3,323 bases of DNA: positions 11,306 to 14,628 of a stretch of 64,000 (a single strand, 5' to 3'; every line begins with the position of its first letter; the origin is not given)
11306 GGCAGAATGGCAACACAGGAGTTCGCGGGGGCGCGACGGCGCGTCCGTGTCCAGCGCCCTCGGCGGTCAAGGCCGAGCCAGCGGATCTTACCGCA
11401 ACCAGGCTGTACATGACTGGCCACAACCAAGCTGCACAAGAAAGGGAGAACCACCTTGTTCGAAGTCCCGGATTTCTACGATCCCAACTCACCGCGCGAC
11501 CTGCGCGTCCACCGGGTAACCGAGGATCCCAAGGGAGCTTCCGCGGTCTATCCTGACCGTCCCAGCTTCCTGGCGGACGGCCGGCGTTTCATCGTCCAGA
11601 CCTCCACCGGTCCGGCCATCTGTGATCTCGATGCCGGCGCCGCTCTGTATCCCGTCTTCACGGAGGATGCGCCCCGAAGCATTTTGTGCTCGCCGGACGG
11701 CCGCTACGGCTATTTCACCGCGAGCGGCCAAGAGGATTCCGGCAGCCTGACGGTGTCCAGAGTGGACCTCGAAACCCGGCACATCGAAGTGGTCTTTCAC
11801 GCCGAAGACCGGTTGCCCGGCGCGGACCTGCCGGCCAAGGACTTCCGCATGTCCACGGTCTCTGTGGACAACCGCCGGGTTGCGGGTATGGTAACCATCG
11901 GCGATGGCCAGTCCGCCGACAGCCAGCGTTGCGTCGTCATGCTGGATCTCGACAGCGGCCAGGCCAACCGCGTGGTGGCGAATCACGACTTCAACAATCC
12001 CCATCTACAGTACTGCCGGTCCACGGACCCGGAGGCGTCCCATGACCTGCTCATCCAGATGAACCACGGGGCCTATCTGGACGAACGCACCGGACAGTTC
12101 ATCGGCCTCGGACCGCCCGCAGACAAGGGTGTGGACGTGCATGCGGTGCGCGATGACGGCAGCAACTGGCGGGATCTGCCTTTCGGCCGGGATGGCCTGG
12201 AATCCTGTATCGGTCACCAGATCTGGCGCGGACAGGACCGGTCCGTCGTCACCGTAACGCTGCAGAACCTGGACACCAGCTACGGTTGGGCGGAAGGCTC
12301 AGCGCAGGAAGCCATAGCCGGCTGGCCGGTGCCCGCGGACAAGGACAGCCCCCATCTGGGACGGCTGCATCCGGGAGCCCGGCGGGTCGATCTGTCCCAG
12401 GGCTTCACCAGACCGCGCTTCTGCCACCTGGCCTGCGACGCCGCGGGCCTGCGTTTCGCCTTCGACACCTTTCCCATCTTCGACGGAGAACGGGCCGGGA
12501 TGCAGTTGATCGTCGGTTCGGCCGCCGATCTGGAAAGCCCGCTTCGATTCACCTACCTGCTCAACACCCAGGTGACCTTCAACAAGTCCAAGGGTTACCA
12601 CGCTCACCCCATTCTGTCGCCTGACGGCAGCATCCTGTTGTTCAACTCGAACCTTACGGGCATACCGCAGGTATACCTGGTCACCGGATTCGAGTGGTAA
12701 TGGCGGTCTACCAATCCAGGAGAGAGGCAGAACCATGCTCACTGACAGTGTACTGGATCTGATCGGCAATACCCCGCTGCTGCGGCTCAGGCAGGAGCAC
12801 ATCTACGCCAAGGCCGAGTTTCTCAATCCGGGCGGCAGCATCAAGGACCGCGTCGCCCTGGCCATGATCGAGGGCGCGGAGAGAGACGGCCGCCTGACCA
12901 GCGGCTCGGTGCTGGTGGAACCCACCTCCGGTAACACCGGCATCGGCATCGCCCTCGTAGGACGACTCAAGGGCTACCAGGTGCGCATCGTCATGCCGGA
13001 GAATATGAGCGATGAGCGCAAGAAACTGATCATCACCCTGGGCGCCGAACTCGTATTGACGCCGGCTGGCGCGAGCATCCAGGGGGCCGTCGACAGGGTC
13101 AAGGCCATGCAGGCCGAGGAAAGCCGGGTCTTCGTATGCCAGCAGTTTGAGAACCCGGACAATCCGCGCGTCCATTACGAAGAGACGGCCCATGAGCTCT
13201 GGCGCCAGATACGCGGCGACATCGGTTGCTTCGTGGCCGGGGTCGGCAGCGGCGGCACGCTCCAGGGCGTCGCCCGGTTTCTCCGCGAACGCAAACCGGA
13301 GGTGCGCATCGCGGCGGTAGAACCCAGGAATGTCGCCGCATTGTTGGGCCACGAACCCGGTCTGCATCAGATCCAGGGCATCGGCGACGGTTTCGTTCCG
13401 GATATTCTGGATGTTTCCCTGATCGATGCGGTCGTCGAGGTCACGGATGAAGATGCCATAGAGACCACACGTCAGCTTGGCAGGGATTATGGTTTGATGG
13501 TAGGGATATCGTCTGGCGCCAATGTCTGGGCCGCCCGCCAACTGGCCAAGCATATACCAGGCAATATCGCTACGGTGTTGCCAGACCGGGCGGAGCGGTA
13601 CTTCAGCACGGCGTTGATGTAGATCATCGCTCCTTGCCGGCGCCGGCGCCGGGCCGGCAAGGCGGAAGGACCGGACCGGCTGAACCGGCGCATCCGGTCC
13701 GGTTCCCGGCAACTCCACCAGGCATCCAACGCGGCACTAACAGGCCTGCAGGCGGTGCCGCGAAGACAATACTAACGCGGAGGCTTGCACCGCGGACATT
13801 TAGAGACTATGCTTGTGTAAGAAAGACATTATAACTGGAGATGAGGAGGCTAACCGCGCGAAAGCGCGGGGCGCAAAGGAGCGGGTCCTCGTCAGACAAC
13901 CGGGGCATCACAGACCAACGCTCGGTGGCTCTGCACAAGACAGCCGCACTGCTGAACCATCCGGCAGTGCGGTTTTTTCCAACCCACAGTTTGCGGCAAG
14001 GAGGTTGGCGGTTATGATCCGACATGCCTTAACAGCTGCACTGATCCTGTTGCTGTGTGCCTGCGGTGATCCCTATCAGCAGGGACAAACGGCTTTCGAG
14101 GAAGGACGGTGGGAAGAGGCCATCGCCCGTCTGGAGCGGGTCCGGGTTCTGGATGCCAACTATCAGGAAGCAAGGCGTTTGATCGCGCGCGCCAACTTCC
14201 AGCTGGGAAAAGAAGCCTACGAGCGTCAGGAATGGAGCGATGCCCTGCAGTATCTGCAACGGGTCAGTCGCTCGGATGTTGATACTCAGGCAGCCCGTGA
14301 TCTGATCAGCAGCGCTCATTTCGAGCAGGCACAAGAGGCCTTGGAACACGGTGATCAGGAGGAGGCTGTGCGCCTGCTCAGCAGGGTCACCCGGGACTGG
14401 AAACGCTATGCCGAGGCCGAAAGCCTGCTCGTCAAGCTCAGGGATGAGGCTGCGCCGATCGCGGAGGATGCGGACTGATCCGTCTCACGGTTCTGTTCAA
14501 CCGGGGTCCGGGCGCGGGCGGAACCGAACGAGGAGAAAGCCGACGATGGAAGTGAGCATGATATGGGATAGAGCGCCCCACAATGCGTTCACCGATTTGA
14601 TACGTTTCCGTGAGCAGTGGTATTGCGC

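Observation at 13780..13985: Structured ~200-nt leader / sRNA ending in a rare T-tract intrinsic terminator immediately upstream of a lipoprotein RBS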

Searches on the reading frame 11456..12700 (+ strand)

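Call 11: search_protein_families(library=pfam, proteins=[window:11456-12700:+], max_evalue=0.01)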
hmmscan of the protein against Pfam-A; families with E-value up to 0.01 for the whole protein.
window:11456-12700:+ (414 aa): 1 family
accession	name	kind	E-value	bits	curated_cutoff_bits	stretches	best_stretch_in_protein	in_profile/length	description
PF07676.18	PD40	-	2.4e-06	27.8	20.9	1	377-407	6-37/38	WD40-like Beta Propeller Repeat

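Call 12: search_protein_families(library=ncbifam, proteins=[window:11456-12700:+], max_evalue=0.01)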
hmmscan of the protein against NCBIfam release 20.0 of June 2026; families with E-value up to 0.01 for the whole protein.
window:11456-12700:+ (414 aa): 1 family
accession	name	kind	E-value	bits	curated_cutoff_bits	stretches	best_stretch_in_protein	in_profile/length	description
TIGR02800.1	propeller_TolB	equivalog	0.0073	15.3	343.15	0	377-409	276-308/418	Tol-Pal system beta propeller repeat protein TolB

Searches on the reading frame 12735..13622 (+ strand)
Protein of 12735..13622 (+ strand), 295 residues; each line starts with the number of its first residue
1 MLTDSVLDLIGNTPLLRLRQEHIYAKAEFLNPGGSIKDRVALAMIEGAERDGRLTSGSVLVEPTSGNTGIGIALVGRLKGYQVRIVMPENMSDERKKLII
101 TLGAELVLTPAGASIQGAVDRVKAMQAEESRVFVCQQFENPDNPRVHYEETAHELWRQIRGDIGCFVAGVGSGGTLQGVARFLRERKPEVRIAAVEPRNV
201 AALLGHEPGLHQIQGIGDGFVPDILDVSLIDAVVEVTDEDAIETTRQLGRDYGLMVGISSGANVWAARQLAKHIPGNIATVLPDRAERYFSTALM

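Call 11: search_protein_families(library=pfam, proteins=[window:12735-13622:+], max_evalue=0.01)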
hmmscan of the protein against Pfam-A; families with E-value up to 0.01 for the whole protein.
window:12735-13622:+ (295 aa): 1 family
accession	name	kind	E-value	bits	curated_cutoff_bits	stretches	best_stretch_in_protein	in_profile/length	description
PF00291.31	PALP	-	8e-70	235.9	35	1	7-284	2-295/295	Pyridoxal-phosphate dependent enzyme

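Call 12: search_protein_families(library=ncbifam, proteins=[window:12735-13622:+], max_evalue=0.01)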
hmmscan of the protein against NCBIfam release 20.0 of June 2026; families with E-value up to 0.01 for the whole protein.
window:12735-13622:+ (295 aa): 33 families (the best 25 are shown)
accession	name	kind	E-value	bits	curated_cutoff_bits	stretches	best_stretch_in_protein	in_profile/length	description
TIGR01136.1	cysKM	subfamily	1.7e-110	369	344.15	1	7-294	2-298/299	cysteine synthase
TIGR01139.1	cysK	equivalog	8.2e-108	360.2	350.95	1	8-294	3-297/298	cysteine synthase A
NF007989.0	PRK10717.1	equivalog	4.1e-90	302.2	387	1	3-294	5-317/334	cysteine synthase A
TIGR01137.1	cysta_beta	equivalog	2e-81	274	510.25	1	3-292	2-308/457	cystathionine beta-synthase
TIGR01138.1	cysM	equivalog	5.1e-81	272.4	394.2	1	6-294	2-289/290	cysteine synthase B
NF008735.0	PRK11761.1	equivalog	1.7e-79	267.1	413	1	4-294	4-293/296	cysteine synthase CysM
TIGR03945.1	PLP_SbnA_fam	equivalog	2.1e-65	220.8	349.95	1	7-292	2-297/304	2,3-diaminopropionate biosynthesis protein SbnA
NF053679.1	CysteaSynCapA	equivalog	3.6e-58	196.9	600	1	3-291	7-316/329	cysteate synthase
NF052478.1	CystDsulMYC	equivalog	5.7e-23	81.8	600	1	22-292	38-323/354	L-cysteine desulfhydrase Cds1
NF006094.0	PRK08246.1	subfamily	6.5e-17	61.9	331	1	9-203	20-206/310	serine/threonine dehydratase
TIGR01127.1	ilvA_1Cterm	equivalog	7.2e-17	61.4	378.75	1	15-203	9-189/380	threonine ammonia-lyase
TIGR01124.1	ilvA_2Cterm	equivalog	2.2e-16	59.6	411.3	1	19-203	30-207/499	threonine ammonia-lyase, biosynthetic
NF004996.0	PRK06381.1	equivalog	1.3e-15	57.2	266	1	18-183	28-187/319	threonine synthase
NF005292.0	PRK06815.1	equivalog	1.5e-15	57.1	371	1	20-204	35-211/320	threonine/serine dehydratase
NF006674.0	PRK09224.1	subfamily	7.4e-15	54.6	577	1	20-203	39-215/508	threonine ammonia-lyase IlvA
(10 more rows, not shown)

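Call 15: find_related_loci(query=window:12735-13622:+, collection=genome_contigs, flank=5000)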
Query window:12735-13622:+ (295 aa) in genome_contigs; peptide patterns used: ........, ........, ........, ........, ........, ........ (x = any residue, [..] = any of these).
599 stretches matched a pattern (row limit reached: there are more); 585 encode a relative of the query (tblastn E <= 1e-3); the best 80 are kept; 80 distinct loci.
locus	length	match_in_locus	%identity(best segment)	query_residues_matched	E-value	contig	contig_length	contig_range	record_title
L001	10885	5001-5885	83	1-295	4e-166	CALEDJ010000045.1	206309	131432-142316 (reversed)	MAG: uncultured bacterium isolate N1_Bin_MAXBIN__043_1 genome assembly, contig: c_000001880459, whole genome shotgun seq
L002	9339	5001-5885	82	1-295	1e-164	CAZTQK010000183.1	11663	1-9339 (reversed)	MAG TPA_asm: uncultured Planctomycetales bacterium isolate binchicken_co74_144 genome assembly, contig: NODE_10437_lengt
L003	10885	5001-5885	83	1-295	2e-163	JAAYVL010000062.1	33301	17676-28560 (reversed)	MAG: Verrucomicrobia bacterium isolate AS27yjCOA_55 148824_AS27, whole genome shotgun sequence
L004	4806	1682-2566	80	1-295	2e-166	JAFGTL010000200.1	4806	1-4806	MAG: Candidatus Hydrogenedentota bacterium isolate Zod_Metabat.968 k87_3527868, whole genome shotgun sequence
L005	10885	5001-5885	80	1-295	2e-162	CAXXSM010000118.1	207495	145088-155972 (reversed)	MAG: bacterium isolate 04c6e7c0-51ca-4241-8bf9-7f12ca1f9b1d genome assembly, contig: contig_118, whole genome shotgun se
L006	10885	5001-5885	82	1-295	2e-162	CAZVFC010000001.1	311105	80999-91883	MAG TPA_asm: uncultured Verrucomicrobiota bacterium isolate binchicken_co66_227 genome assembly, contig: NODE_26_length_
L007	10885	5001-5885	82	1-295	2e-162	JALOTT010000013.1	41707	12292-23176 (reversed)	MAG: Verrucomicrobia bacterium isolate Prado240 scaffold_2744, whole genome shotgun sequence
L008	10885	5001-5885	80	1-295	2e-162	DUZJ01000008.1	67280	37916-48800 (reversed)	MAG TPA_asm: Planctomycetota bacterium isolate MAG_11118_pl_115 Ga0114922_10000137, whole genome shotgun sequence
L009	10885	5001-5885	80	1-295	2e-161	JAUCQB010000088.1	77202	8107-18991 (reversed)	MAG: Phycisphaerae bacterium isolate Bin_018 k127_3565, whole genome shotgun sequence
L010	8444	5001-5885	80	1-295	2e-161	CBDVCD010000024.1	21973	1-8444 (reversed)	MAG TPA_asm: uncultured Gammaproteobacteria bacterium isolate SRR22302365_binner13_Refined_117 genome assembly, contig:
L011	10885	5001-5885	79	1-295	3e-161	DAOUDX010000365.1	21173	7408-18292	MAG TPA_asm: Anaerolineae bacterium isolate N2_102 k133_726475, whole genome shotgun sequence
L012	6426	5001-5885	80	1-295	7e-161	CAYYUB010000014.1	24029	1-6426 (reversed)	MAG TPA_asm: uncultured bacterium isolate binchicken_co228_34 genome assembly, contig: NODE_2760_length_24029_cov_40.686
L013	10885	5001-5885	81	1-295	2e-162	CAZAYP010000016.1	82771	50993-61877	MAG TPA_asm: uncultured Verrucomicrobiota bacterium isolate SRP272421_co3_169 genome assembly, contig: NODE_259_length_8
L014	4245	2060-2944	80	1-295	1e-164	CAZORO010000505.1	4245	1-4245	MAG TPA_asm: uncultured bacterium isolate SRP278314_co2_16 genome assembly, contig: NODE_31660_length_4245_cov_4.449165,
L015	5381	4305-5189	79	1-295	3e-162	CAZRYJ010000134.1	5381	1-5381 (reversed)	MAG TPA_asm: uncultured bacterium isolate SRP214966_co4_28 genome assembly, contig: NODE_22465_length_5381_cov_20.485918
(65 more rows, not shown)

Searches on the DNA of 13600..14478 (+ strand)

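Call 4: search_rna_families(source=window, start=13600, end=14100, threshold=evalue, max_evalue=10, show_alignments=4)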
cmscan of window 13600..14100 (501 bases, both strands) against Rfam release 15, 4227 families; matches with E-value up to 10: 8.
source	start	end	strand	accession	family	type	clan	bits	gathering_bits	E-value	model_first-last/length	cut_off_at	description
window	13839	13957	+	RF03167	c-di-GMP-I-GGC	Cis-reg; riboswitch;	CL00126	40.2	59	4.4e-08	1-80/80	no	c-di-GMP-I-GGC riboswitch aptamer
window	13850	13882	-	RF02136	HTT-AS1_3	Gene; lncRNA;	-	15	70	2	1-60/60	no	HTT antisense RNA 1 conserved region 3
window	13915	13995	-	RF02061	mir-301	Gene; miRNA;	-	14.7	56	4.3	1-84/84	no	mir-301 microRNA precursor family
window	13665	13710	+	RF01340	CRISPR-DR29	Gene; CRISPR;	-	14.3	39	5.2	1-37/37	no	CRISPR RNA direct repeat element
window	14005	14055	+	RF00189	SNORD95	Gene; snRNA; snoRNA; CD-box;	-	13.1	55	7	1-68/68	no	Small nucleolar RNA SNORD95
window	13600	13684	+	RF02828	Scr3920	Gene; sRNA;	-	12.4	88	7.5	29-125/125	5'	Streptomyces RNA 3920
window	13601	13650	-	RF01136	sR28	Gene; snRNA; snoRNA; CD-box;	-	9.6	39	6.7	1-55/55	no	Small nucleolar RNA sR28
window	13634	13660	-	RF02243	Xoo8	Gene; sRNA;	-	8.5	90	5.7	99-124/323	no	Proteobacterial sRNA Xoo8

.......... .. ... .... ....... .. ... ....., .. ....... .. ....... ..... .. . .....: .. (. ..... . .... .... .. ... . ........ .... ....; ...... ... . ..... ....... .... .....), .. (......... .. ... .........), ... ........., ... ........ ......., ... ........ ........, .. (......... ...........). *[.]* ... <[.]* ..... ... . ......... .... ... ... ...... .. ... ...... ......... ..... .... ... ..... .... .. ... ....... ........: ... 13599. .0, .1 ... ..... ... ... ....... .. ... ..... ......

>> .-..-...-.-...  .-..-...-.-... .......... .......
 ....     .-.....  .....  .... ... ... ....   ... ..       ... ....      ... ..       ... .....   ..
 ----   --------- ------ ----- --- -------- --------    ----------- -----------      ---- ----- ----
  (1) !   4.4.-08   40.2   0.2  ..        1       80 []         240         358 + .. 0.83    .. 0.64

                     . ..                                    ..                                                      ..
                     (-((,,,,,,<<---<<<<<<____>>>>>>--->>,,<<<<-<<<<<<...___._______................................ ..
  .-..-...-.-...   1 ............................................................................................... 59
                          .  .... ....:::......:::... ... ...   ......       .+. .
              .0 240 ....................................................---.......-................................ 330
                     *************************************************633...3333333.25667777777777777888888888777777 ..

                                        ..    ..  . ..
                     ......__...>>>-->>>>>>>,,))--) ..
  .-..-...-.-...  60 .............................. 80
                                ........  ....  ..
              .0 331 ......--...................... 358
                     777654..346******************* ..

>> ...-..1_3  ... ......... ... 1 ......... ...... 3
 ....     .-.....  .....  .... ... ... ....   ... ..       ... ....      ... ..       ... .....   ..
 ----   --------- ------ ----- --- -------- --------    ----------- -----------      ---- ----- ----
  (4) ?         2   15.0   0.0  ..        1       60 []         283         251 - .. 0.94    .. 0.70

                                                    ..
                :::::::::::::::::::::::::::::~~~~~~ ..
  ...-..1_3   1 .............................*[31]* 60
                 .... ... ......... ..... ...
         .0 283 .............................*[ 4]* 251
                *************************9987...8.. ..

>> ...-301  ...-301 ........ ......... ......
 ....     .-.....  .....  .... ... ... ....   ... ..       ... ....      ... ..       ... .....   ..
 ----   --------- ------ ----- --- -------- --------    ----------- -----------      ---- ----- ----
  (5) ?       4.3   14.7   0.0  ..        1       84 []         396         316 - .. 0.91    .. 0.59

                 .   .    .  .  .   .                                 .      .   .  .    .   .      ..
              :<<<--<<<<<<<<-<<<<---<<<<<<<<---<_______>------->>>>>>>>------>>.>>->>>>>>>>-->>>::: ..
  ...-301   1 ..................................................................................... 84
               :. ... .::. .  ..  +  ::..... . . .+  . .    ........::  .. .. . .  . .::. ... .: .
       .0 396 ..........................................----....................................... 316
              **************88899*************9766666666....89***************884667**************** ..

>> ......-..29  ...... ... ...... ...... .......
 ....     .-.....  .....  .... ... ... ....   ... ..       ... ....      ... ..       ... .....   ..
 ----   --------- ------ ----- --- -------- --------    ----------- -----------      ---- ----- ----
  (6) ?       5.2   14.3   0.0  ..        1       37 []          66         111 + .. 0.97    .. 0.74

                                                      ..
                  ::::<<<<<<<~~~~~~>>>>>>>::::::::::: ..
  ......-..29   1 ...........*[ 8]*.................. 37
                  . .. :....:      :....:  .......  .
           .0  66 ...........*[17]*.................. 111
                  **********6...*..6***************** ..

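Call 6: search_rna_families(source=window, start=13700, end=14050, threshold=gathering, show_alignments=2)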
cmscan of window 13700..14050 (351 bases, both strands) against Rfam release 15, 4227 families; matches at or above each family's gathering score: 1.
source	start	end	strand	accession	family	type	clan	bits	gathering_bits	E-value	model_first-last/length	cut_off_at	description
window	13838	13956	+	RF01051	c-di-GMP-I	Cis-reg; riboswitch;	CL00126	40.6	35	9.4e-07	1-87/87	no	c-di-GMP-I riboswitch aptamer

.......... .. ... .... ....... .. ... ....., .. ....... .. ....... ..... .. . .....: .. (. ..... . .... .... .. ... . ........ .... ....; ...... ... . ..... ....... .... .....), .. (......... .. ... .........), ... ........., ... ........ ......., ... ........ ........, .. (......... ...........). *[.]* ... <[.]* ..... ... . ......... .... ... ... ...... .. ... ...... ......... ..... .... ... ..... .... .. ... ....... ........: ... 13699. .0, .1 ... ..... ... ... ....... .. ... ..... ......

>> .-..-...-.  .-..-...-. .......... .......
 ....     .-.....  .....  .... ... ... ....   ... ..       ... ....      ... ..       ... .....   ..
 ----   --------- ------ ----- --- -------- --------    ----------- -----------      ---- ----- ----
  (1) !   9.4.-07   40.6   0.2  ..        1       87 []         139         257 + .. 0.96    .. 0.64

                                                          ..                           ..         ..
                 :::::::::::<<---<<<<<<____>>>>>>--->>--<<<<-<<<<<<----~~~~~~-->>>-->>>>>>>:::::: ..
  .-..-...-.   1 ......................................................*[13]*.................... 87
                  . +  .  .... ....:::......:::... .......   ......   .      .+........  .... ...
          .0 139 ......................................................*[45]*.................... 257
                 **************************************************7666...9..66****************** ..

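Call 22: search_rna_families(sources=[L081, L082, L083, L084, L085, L086, L087, L088, L089], threshold=gathering)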
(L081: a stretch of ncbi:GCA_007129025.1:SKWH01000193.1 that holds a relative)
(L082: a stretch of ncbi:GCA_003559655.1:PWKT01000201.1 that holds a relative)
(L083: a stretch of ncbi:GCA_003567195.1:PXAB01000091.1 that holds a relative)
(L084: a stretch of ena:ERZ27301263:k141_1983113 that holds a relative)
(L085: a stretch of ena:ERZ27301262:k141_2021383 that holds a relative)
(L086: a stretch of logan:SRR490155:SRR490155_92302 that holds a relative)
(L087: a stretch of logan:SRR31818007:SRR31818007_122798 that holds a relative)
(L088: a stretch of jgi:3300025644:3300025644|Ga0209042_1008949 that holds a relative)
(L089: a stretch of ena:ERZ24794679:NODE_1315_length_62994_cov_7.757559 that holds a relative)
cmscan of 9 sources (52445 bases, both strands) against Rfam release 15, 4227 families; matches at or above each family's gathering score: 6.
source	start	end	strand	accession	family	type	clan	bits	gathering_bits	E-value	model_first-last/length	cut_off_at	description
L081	2825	2943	+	RF01051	c-di-GMP-I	Cis-reg; riboswitch;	CL00126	40.6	35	0.00014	1-87/87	no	c-di-GMP-I riboswitch aptamer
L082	2825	2943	+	RF01051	c-di-GMP-I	Cis-reg; riboswitch;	CL00126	40.6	35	0.00014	1-87/87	no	c-di-GMP-I riboswitch aptamer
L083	2825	2943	+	RF01051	c-di-GMP-I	Cis-reg; riboswitch;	CL00126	40.6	35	0.00014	1-87/87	no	c-di-GMP-I riboswitch aptamer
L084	2825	2943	+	RF01051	c-di-GMP-I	Cis-reg; riboswitch;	CL00126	40.6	35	0.00014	1-87/87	no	c-di-GMP-I riboswitch aptamer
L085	943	1061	+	RF01051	c-di-GMP-I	Cis-reg; riboswitch;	CL00126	40.6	35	0.00014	1-87/87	no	c-di-GMP-I riboswitch aptamer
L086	700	818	+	RF01051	c-di-GMP-I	Cis-reg; riboswitch;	CL00126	40.6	35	0.00014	1-87/87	no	c-di-GMP-I riboswitch aptamer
